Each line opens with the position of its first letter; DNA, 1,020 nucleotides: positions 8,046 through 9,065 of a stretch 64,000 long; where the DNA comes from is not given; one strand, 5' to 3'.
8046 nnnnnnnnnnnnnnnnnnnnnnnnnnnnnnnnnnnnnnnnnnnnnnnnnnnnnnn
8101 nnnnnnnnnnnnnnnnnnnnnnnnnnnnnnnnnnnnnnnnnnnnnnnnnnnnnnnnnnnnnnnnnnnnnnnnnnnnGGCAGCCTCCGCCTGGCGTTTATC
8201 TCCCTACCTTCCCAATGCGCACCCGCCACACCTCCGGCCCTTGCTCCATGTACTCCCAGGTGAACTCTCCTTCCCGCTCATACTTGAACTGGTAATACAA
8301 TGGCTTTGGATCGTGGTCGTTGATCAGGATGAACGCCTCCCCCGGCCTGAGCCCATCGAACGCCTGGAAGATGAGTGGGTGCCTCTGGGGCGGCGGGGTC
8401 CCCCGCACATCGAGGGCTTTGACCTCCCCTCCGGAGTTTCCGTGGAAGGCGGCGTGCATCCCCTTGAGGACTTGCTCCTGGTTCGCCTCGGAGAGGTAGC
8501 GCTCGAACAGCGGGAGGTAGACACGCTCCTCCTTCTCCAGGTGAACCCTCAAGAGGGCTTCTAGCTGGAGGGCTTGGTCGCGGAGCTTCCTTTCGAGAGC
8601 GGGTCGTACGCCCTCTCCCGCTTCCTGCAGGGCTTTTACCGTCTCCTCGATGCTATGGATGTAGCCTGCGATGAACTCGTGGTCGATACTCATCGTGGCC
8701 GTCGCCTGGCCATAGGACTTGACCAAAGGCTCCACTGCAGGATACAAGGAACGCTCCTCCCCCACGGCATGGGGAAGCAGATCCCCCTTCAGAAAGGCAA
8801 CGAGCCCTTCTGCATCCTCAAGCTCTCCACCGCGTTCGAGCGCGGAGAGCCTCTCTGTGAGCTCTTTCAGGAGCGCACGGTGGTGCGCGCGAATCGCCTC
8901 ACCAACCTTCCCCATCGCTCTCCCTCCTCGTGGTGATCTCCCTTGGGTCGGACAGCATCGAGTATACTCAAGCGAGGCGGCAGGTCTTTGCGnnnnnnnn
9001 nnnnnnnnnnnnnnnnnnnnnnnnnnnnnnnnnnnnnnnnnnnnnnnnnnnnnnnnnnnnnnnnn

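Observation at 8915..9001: Textbook class-II FNR/Crp-type promoter: TTGCG-N4-CGCAA palindrome 21 nt upstream of a TATACT -10, in front of the hemerythrin-DUF2249 gene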

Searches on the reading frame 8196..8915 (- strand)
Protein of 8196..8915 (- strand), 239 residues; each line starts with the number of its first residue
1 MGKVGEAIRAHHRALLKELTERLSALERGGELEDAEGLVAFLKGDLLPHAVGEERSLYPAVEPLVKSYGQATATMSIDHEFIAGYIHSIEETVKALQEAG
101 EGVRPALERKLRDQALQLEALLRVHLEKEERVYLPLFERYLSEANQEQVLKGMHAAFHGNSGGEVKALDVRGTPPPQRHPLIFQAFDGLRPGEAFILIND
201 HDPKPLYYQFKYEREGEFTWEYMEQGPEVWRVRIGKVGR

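Call 7: search_protein_families(library=pfam, proteins=[window:8196-8915:-])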
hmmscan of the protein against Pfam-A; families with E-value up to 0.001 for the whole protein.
window:8196-8915:- (239 aa): 2 families
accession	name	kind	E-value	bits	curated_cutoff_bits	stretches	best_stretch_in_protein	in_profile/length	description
PF10006.14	DUF2249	-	1.3e-31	108.7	29.5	1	168-236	2-70/70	Uncharacterized conserved protein (DUF2249)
PF01814.28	Hemerythrin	-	4.8e-16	59.8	25.3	1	6-136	4-126/127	Hemerythrin HHE cation binding domain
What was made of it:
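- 8196..8915 (-): First regulated gene: hemerythrin-DUF2249 fusion (239 aa). Call 7.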

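Call 8: search_protein_families(library=ncbifam, proteins=[window:8196-8915:-])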
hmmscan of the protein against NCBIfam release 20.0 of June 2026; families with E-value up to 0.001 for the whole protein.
window:8196-8915:- (239 aa): 2 families
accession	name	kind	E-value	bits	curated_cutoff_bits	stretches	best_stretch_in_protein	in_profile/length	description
TIGR03652.1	FeS_repair_RIC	equivalog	1.1e-05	25.3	204.7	0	103-150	103-150/216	iron-sulfur cluster repair di-iron protein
TIGR02481.1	hemeryth_dom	domain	0.00057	20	51.75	0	9-57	74-122/126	hemerythrin domain-containing protein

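Call 10: find_homologous_proteins(query=window:8196-8915:-)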
Query window:8196-8915:- (239 aa): 2381 proteins with E <= 0.001 among 3282 candidates; the best 120 are listed.
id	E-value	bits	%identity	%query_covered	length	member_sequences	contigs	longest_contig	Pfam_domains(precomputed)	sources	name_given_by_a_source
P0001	4.3e-154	529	100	100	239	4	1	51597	PF01814.29,PF10006.15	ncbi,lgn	-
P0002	4.2e-119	415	79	100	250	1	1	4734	PF01814.29,PF10006.15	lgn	-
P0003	4.9e-113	395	76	100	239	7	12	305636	PF01814.29,PF10006.15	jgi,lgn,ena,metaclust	metaclust:\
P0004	1.8e-98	347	64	100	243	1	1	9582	PF01814.29,PF10006.15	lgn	-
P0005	1.9e-95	337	66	100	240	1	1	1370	PF01814.29,PF10006.15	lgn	-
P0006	1.1e-94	335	65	99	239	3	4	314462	PF01814.29,PF10006.15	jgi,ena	jgi:uncharacterized protein (DUF2249 family)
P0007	3.1e-94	333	64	100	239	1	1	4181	PF01814.29,PF10006.15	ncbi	-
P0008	1.1e-93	332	69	30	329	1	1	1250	PF10006.15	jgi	jgi:uncharacterized protein (DUF2249 family)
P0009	5.0e-93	329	64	100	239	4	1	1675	PF01814.29,PF10006.15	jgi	-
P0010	5.1e-93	329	64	100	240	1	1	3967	PF01814.29,PF10006.15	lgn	-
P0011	5.6e-93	329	68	29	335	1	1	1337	PF10006.15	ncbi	-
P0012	5.9e-92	326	63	99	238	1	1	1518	PF01814.29,PF10006.15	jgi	jgi:uncharacterized protein (DUF2249 family)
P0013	7.5e-92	326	64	100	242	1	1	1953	PF01814.29,PF10006.15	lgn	-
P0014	1.7e-91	324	64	99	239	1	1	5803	PF01814.29,PF10006.15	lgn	-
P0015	2.2e-91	324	70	29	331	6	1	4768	PF10006.15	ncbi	-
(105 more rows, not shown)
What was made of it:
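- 8196..8915 (-): Call 10 (2381 homologues with the same two-domain architecture).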

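Call 41: find_encoding_contigs(protein=P0003, flank=3000, max_places=3)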
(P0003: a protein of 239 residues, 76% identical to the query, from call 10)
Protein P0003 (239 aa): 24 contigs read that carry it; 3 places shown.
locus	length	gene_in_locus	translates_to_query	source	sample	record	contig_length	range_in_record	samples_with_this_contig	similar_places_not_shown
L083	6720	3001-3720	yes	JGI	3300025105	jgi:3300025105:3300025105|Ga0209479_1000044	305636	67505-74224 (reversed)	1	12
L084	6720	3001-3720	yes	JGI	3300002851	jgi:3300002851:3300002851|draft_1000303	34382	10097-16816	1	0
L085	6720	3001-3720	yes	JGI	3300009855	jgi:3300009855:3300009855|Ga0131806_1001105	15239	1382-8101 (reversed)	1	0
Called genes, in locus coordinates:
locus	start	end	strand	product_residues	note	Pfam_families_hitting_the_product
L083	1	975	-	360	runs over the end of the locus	PF00753:Lactamase_B, PF19583:ODP (faint)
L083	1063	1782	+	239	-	PF00027:cNMP_binding, PF13545:HTH_Crp_2, PF00325:Crp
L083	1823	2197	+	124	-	PF00903:Glyoxalase, PF12681:Glyoxalase_2 (weak), PF18029:Glyoxalase_6 (weak)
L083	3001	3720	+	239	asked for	PF01814:Hemerythrin, PF10006:DUF2249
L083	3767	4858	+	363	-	PF01883:FeS_assembly_P (weak), PF00142:Fer4_NifH (faint), PF01656:CbiA, PF09140:MipZ, PF10609:ParA, PF13614:AAA_31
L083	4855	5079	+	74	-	PF08984:DUF1858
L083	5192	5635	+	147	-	PF01814:Hemerythrin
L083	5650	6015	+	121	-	PF04343:DUF488, PF22751:DUF488-N3a, PF22752:DUF488-N3i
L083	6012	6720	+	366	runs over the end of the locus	-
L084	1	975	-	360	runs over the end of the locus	PF00753:Lactamase_B, PF19583:ODP (faint)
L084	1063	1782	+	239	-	PF00027:cNMP_binding, PF13545:HTH_Crp_2, PF00325:Crp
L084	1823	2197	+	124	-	PF00903:Glyoxalase, PF12681:Glyoxalase_2 (weak), PF18029:Glyoxalase_6 (weak)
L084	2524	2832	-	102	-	-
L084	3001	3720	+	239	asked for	PF01814:Hemerythrin, PF10006:DUF2249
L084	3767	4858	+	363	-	PF01883:FeS_assembly_P (weak), PF00142:Fer4_NifH (faint), PF01656:CbiA, PF09140:MipZ, PF10609:ParA, PF13614:AAA_31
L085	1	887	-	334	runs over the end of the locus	PF00753:Lactamase_B, PF19583:ODP (faint)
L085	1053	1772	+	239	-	PF00027:cNMP_binding, PF13545:HTH_Crp_2, PF00325:Crp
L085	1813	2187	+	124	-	PF00903:Glyoxalase, PF12681:Glyoxalase_2 (weak), PF18029:Glyoxalase_6 (weak)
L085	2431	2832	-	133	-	PF01548:DEDD_Tnp_IS110 (weak)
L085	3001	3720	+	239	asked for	PF01814:Hemerythrin, PF10006:DUF2249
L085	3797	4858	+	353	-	PF00142:Fer4_NifH (faint), PF01656:CbiA, PF09140:MipZ, PF10609:ParA, PF13614:AAA_31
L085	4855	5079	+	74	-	PF08984:DUF1858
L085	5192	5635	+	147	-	PF01814:Hemerythrin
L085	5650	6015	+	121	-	PF04343:DUF488, PF22751:DUF488-N3a, PF22752:DUF488-N3i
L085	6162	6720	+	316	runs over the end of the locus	-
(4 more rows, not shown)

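Call 42: find_encoding_contigs(protein=P0002, flank=3000, max_places=2)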
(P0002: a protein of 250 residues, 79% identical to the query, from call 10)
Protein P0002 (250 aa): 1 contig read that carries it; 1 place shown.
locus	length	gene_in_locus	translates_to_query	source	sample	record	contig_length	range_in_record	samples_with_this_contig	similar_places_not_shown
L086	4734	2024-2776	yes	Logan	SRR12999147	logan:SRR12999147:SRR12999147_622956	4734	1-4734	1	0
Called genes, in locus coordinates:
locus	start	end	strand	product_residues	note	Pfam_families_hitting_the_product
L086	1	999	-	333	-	?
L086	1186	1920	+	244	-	PF00027:cNMP_binding, PF13545:HTH_Crp_2, PF00325:Crp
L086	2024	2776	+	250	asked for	PF01814:Hemerythrin, PF10006:DUF2249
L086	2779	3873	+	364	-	PF01883:FeS_assembly_P, PF00142:Fer4_NifH (faint), PF01656:CbiA, PF09140:MipZ, PF10609:ParA, PF13614:AAA_31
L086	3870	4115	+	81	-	PF08984:DUF1858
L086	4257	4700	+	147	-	PF01814:Hemerythrin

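Call 43: find_encoding_contigs(protein=P0004, flank=3000, max_places=2)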
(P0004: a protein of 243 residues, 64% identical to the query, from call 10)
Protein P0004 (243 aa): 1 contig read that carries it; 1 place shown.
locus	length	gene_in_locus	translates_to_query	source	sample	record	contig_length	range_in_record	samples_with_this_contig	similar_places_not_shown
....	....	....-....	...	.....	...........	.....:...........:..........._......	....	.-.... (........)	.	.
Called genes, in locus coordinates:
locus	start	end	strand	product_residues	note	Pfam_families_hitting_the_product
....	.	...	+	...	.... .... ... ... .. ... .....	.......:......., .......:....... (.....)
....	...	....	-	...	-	-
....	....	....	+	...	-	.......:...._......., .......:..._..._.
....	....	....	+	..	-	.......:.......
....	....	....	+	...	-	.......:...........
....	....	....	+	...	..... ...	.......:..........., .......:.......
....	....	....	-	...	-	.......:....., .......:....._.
